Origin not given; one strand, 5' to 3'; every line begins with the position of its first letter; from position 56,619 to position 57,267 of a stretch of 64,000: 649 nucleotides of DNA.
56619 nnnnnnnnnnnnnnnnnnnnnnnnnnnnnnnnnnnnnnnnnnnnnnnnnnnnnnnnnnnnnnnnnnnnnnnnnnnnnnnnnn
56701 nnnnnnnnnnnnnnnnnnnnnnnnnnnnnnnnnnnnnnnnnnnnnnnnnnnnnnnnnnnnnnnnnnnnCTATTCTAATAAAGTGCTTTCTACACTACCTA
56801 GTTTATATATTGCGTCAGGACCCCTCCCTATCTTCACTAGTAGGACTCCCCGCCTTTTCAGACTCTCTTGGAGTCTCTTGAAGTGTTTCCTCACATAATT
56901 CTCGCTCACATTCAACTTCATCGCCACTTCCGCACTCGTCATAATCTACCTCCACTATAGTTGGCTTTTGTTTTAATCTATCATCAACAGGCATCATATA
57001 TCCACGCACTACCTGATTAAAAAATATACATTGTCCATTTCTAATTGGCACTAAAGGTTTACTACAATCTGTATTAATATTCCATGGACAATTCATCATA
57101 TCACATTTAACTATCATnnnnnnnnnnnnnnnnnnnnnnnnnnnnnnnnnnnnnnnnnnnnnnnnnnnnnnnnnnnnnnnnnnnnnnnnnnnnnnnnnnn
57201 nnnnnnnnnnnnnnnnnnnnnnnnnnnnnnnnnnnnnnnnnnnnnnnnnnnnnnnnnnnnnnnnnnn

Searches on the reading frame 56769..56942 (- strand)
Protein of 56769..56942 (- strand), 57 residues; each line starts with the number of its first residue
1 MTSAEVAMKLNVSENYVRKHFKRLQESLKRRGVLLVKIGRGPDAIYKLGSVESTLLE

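Call 6: search_protein_families(library=pfam, proteins=[window:56769-56942:-], max_evalue=1)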
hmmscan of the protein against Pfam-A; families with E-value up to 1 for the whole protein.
window:56769-56942:- (57 aa): 8 families
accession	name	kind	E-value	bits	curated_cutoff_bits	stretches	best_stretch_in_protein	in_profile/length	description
PF08279.18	HTH_11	-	0.0048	17.2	25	1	2-28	17-43/55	HTH domain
PF00196.25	GerE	-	0.0073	16.4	23.5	1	1-29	18-46/57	Bacterial regulatory proteins, luxR family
PF02082.26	Rrf2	-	0.0085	16.7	30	1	1-44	24-61/132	Iron-dependent Transcriptional regulator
PF13412.12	HTH_24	-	0.022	14.8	21.9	1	1-26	18-43/48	Winged helix-turn-helix DNA-binding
PF21476.4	PF0610-like_N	-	0.05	14.3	33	1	1-36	15-50/50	PF0610-like, N-terminal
PF12840.13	HTH_20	-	0.061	13.7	27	1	1-26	19-44/51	Helix-turn-helix domain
PF08281.18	Sigma70_r4_2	-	0.11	12.6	25.7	1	1-23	27-49/54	Sigma-70, region 4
PF04967.18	HTH_10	-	0.13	12.5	23.1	1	2-28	25-51/53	HTH DNA binding domain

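Call 7: search_protein_families(library=phrogs, proteins=[window:56769-56942:-], max_evalue=0.1)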
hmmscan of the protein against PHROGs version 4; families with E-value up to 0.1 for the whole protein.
window:56769-56942:- (57 aa): 3 families
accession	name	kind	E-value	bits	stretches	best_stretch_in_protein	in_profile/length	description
phrog_323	-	transcription regulation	0.006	17.2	1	1-34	165-198/319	transcriptional regulator, D5-like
phrog_17966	-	unknown function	0.037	15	1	7-40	6-39/63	-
phrog_989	-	unknown function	0.068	14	1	1-40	7-45/70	-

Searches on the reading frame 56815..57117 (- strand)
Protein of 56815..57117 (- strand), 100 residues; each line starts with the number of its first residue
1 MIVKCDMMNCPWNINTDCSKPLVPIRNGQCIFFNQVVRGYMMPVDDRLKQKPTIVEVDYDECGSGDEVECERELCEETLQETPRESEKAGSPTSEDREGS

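Call 6: search_protein_families(library=pfam, proteins=[window:56815-57117:-], max_evalue=1)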
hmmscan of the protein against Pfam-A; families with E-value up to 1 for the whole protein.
window:56815-57117:- (100 aa): 2 families
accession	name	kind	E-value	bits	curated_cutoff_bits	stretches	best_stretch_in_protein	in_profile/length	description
PF12567.14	CD45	-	0.28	11.6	25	0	3-35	22-57/59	Leukocyte receptor CD45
PF00093.24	VWC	-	0.34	11.7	27.6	0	3-30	29-53/57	von Willebrand factor type C domain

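Call 7: search_protein_families(library=phrogs, proteins=[window:56815-57117:-], max_evalue=0.1)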
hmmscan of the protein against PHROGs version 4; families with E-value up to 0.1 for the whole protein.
window:56815-57117:- (100 aa): 1 family
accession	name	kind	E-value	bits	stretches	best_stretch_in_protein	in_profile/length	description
phrog_15993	-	unknown function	0.044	14.7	1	4-80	44-118/177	-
